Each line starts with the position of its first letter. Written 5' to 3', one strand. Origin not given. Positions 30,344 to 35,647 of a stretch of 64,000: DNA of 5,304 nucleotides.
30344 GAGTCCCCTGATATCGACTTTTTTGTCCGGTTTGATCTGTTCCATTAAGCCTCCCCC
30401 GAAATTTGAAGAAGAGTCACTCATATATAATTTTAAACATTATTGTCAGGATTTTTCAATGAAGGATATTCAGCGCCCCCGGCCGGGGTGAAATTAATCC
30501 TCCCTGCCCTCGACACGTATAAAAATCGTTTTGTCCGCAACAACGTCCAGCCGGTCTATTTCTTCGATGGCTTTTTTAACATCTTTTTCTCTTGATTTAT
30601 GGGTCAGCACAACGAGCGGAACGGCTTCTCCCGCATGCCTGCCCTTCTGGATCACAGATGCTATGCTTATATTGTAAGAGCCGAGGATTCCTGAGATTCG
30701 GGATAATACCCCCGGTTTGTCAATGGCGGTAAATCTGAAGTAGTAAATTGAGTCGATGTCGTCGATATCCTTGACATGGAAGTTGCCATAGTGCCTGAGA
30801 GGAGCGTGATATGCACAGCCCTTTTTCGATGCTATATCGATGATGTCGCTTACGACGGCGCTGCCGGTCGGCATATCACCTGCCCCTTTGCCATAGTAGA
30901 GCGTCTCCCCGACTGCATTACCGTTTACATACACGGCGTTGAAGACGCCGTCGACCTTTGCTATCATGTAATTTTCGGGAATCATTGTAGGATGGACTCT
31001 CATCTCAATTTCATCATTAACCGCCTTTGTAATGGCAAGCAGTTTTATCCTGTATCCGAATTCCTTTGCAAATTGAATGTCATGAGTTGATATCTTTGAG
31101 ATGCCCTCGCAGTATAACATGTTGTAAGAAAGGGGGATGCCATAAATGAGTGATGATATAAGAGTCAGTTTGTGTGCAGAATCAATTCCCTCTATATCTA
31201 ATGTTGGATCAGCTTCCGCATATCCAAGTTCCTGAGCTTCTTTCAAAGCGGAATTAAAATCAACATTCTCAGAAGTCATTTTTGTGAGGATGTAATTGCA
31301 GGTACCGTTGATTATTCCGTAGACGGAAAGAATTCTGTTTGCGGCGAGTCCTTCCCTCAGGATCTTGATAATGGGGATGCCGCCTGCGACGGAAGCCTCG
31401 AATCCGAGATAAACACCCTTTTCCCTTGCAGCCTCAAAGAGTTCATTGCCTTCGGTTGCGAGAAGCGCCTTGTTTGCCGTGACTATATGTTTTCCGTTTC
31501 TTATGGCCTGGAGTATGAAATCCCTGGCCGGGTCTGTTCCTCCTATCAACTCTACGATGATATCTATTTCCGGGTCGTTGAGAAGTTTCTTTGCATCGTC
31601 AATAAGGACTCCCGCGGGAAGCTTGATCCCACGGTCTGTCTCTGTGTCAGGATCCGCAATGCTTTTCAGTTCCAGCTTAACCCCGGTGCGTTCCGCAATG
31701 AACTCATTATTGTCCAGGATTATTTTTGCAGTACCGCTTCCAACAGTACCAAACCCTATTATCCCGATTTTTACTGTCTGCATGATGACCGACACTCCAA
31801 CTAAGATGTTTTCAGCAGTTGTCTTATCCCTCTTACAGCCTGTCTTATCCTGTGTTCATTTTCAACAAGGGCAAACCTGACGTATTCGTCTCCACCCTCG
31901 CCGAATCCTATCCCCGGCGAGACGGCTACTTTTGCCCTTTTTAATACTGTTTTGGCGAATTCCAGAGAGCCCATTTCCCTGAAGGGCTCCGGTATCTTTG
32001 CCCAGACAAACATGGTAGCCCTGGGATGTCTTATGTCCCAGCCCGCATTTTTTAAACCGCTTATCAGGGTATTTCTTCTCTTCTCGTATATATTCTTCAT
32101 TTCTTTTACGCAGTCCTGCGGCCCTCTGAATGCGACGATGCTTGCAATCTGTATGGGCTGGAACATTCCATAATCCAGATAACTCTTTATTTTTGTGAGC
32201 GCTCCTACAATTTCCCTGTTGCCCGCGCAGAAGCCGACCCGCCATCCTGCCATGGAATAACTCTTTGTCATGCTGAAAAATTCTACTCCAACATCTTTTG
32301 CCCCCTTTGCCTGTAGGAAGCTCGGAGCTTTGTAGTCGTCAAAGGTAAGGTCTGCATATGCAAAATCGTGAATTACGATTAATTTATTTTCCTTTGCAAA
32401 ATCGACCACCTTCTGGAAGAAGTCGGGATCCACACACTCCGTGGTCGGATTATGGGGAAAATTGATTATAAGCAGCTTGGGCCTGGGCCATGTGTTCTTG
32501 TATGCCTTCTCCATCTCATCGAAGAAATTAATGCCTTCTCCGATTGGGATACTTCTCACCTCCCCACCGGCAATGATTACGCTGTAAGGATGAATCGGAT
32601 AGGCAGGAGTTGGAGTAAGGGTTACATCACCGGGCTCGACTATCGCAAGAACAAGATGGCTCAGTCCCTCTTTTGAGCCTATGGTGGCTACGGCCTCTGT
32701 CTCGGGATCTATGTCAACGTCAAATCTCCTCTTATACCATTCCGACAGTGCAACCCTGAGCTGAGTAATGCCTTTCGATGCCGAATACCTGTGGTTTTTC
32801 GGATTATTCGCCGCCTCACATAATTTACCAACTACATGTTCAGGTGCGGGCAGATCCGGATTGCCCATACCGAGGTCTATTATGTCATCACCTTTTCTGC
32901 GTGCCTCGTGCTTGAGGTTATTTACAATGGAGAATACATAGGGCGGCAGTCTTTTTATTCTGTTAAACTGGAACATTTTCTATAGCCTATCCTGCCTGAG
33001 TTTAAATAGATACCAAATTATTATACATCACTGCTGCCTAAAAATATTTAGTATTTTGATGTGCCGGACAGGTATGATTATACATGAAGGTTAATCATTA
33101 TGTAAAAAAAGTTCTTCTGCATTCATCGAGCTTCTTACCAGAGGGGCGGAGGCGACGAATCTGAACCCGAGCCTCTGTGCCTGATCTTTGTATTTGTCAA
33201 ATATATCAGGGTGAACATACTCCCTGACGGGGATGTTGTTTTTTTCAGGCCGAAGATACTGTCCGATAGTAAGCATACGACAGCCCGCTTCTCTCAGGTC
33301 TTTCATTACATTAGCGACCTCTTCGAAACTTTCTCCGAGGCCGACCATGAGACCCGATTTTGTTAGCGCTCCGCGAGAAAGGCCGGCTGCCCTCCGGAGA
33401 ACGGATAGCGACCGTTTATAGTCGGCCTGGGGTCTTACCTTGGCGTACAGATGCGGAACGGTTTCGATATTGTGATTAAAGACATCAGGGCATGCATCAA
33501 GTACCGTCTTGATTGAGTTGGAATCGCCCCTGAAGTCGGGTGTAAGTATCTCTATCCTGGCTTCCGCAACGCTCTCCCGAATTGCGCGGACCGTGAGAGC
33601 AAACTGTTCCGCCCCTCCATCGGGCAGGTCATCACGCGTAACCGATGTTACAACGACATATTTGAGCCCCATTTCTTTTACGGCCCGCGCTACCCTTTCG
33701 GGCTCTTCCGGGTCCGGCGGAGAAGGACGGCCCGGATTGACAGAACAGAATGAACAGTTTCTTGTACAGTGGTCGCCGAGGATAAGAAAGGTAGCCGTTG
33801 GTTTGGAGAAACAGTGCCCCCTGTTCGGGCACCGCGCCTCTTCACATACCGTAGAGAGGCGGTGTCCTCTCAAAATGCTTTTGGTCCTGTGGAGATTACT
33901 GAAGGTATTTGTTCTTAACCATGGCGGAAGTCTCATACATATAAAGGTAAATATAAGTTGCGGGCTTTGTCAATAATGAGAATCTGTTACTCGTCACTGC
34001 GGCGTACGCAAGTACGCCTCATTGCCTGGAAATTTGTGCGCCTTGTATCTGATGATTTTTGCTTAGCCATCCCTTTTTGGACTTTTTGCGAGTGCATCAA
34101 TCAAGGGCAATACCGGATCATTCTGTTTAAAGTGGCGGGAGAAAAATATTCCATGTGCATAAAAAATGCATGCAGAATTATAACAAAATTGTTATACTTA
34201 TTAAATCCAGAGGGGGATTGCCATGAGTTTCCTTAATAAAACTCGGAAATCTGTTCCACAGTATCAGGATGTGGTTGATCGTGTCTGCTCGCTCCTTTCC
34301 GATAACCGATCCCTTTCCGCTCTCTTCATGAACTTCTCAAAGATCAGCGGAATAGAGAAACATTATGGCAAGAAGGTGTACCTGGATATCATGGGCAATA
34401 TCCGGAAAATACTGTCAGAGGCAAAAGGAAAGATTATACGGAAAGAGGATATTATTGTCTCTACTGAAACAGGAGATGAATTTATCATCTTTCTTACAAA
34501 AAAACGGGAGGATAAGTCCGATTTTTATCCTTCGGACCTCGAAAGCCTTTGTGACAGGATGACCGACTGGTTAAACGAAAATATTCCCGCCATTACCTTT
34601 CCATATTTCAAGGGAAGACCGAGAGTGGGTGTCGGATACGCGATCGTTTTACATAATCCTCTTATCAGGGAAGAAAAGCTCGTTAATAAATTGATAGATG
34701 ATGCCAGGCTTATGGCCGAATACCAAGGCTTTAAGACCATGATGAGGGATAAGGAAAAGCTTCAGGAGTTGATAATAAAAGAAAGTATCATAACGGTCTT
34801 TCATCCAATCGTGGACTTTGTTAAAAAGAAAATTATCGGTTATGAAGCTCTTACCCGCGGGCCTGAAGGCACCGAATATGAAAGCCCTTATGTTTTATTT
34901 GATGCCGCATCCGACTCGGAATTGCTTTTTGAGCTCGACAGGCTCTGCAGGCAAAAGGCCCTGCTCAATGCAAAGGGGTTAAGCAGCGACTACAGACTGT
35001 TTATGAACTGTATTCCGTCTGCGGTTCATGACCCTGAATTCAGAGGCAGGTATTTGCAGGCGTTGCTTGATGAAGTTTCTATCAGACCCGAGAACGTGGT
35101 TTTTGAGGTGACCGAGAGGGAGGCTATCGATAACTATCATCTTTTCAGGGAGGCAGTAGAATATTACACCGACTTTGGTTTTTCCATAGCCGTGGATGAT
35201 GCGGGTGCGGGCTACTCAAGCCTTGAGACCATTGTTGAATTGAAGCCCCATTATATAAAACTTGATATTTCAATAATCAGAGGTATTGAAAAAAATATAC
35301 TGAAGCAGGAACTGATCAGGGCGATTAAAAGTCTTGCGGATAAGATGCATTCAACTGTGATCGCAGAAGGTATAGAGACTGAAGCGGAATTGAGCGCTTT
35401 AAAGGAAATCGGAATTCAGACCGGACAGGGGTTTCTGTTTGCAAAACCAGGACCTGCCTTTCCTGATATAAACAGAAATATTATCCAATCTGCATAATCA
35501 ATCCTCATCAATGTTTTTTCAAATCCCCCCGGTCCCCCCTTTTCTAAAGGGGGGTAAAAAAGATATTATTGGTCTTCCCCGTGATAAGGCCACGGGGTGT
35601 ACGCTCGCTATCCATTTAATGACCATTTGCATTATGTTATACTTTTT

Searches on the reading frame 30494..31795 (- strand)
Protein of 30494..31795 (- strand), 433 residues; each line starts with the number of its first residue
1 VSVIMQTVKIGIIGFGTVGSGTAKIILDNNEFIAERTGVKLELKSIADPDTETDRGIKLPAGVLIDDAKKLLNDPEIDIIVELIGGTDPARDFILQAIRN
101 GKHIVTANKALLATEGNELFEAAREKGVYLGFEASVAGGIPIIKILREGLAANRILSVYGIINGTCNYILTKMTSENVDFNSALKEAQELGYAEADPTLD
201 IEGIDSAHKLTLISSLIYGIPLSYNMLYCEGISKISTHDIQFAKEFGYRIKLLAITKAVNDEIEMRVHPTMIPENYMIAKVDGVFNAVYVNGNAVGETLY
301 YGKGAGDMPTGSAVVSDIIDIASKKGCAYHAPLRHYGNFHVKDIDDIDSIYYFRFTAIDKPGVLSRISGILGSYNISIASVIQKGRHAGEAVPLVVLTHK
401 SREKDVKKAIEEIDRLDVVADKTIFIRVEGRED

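Call 16: search_protein_families(library=pfam, proteins=[window:30494-31795:-], max_evalue=0.00001)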
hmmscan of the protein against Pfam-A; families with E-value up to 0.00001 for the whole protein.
window:30494-31795:- (433 aa): 4 families
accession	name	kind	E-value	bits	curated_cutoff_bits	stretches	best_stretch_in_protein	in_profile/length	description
PF00742.24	Homoserine_dh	-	1.5e-64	217.4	22.9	1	141-319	1-173/173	Homoserine dehydrogenase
PF03447.22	NAD_binding_3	-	1.5e-21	77.7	24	1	14-132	1-115/116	Homoserine dehydrogenase, NAD binding domain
PF01842.31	ACT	-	5.3e-11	42.5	27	1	352-415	2-63/66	ACT domain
PF01408.29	GFO_IDH_MocA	-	5.4e-06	27.5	24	0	8-130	1-116/120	Oxidoreductase family, NAD-binding Rossmann fold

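Call 67: search_protein_families(library=ncbifam, proteins=[window:30494-31795:-], max_evalue=1e-8)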
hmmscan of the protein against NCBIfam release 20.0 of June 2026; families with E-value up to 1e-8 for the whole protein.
window:30494-31795:- (433 aa): 7 families
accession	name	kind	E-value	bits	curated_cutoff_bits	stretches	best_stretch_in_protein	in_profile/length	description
NF004976.0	PRK06349.1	subfamily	7.3e-168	559.1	205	1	5-430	2-428/430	homoserine dehydrogenase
NF004912.0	PRK06270.1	equivalog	5.4e-85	285.8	373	1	5-325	1-340/343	homoserine dehydrogenase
NF006235.0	PRK08374.1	equivalog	1.1e-57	195.7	451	1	71-322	86-329/336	homoserine dehydrogenase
NF005290.0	PRK06813.1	equivalog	1.8e-45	155.4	286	1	87-324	101-339/346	homoserine dehydrogenase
NF005002.0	PRK06392.1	equivalog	9.3e-30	103.7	296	1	5-235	1-245/329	homoserine dehydrogenase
NF006959.0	PRK09436.1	equivalog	5.1e-22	77.7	726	1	6-236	464-708/819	bifunctional aspartate kinase/homoserine dehydrogenase I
NF007003.0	PRK09466.1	subfamily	5.5e-12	44.9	582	1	95-213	559-680/810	bifunctional aspartate kinase/homoserine dehydrogenase II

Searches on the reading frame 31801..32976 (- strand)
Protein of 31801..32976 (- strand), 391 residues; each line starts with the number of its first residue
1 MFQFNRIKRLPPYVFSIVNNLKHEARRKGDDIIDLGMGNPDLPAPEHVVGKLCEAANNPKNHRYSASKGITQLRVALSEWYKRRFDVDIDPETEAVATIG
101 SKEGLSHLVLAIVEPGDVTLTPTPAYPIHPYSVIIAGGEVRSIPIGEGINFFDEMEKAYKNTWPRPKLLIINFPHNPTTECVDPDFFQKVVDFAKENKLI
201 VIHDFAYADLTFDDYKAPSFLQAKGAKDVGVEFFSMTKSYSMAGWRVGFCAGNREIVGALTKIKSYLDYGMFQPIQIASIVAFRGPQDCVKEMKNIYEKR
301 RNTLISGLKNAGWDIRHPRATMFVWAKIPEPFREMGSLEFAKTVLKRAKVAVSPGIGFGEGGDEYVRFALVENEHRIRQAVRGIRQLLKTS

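Call 16: search_protein_families(library=pfam, proteins=[window:31801-32976:-], max_evalue=0.00001)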
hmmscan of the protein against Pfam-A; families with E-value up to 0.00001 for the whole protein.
window:31801-32976:- (391 aa): 1 family
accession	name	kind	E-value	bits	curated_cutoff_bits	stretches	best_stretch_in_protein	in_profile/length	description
PF00155.27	Aminotran_1_2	-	9.2e-56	190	19.7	1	31-382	2-359/361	Aminotransferase class I and II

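Call 67: search_protein_families(library=ncbifam, proteins=[window:31801-32976:-], max_evalue=1e-8)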
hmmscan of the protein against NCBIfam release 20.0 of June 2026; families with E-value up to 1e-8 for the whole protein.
window:31801-32976:- (391 aa): 58 families (the best 25 are shown)
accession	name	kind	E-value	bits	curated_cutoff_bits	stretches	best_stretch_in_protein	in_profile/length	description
NF006033.0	PRK08175.1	equivalog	2.8e-194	645.8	647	1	3-390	9-396/407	alanine transaminase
NF006604.0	PRK09148.1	equivalog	9.9e-175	581.4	648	1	3-390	4-391/406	LL-diaminopimelate aminotransferase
NF006387.0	PRK08636.1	equivalog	1.4e-174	580.9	675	1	2-390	5-400/403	LL-diaminopimelate aminotransferase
NF006756.0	PRK09276.1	subfamily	3.5e-143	477.2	507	1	5-387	6-385/387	LL-diaminopimelate aminotransferase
TIGR03540.1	DapC_direct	equivalog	1.4e-139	465.3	593.25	1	5-386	4-382/383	LL-diaminopimelate aminotransferase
NF004611.0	PRK05942.1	equivalog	2.7e-121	405.3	628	1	5-386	10-388/394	aspartate aminotransferase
NF005613.0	PRK07366.1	equivalog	9e-119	397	486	1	5-389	5-389/391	LL-diaminopimelate aminotransferase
NF005815.0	PRK07681.1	equivalog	1.5e-117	393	545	1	5-386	7-384/399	LL-diaminopimelate aminotransferase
NF005977.0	PRK08068.1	subfamily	2.3e-116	389.3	494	1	5-387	7-386/391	transaminase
NF004937.0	PRK06290.1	equivalog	1.6e-85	287.3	585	1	13-339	25-351/410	LL-diaminopimelate aminotransferase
NF041364.1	GntC_guanitoxin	equivalog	1.5e-76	257.6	415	1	33-386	1-355/356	guanitoxin biosynthesis PLP-dependent (S)-gamma-hydroxy-L-arginine cyclodehydratase GntC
NF005855.0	PRK07777.1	equivalog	2.5e-63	214.7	553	1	7-388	7-388/391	pyridoxal phosphate-dependent aminotransferase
TIGR03537.1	DapC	equivalog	2.9e-63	214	453.6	1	32-383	2-346/350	succinyldiaminopimelate transaminase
NF005588.0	PRK07309.1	equivalog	1.6e-59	201.8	576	1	30-389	30-387/391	pyridoxal phosphate-dependent aminotransferase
NF041091.1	asp_aminotase_Arch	equivalog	2.6e-57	194.4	550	1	7-388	4-375/376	aspartate aminotransferase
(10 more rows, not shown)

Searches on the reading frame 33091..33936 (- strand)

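Call 16: search_protein_families(library=pfam, proteins=[window:33091-33936:-], max_evalue=0.00001)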
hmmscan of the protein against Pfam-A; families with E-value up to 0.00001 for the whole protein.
window:33091-33936:- (281 aa): 2 families
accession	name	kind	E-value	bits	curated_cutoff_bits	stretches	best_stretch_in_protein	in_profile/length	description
PF04055.27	Radical_SAM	-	1.1e-23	84.7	29.5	1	52-214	2-166/166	Radical SAM superfamily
PF16881.10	LIAS_N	-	1e-07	32.7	27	1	2-36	60-96/96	N-terminal domain of lipoyl synthase of Radical_SAM family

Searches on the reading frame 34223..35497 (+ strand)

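Call 16: search_protein_families(library=pfam, proteins=[window:34223-35497:+], max_evalue=0.00001)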
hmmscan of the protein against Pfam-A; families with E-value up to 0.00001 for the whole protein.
window:34223-35497:+ (424 aa): 1 family
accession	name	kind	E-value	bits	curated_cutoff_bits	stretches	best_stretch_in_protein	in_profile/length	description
PF00563.25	EAL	-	4.8e-50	170.6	31.3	1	178-409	2-236/236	EAL domain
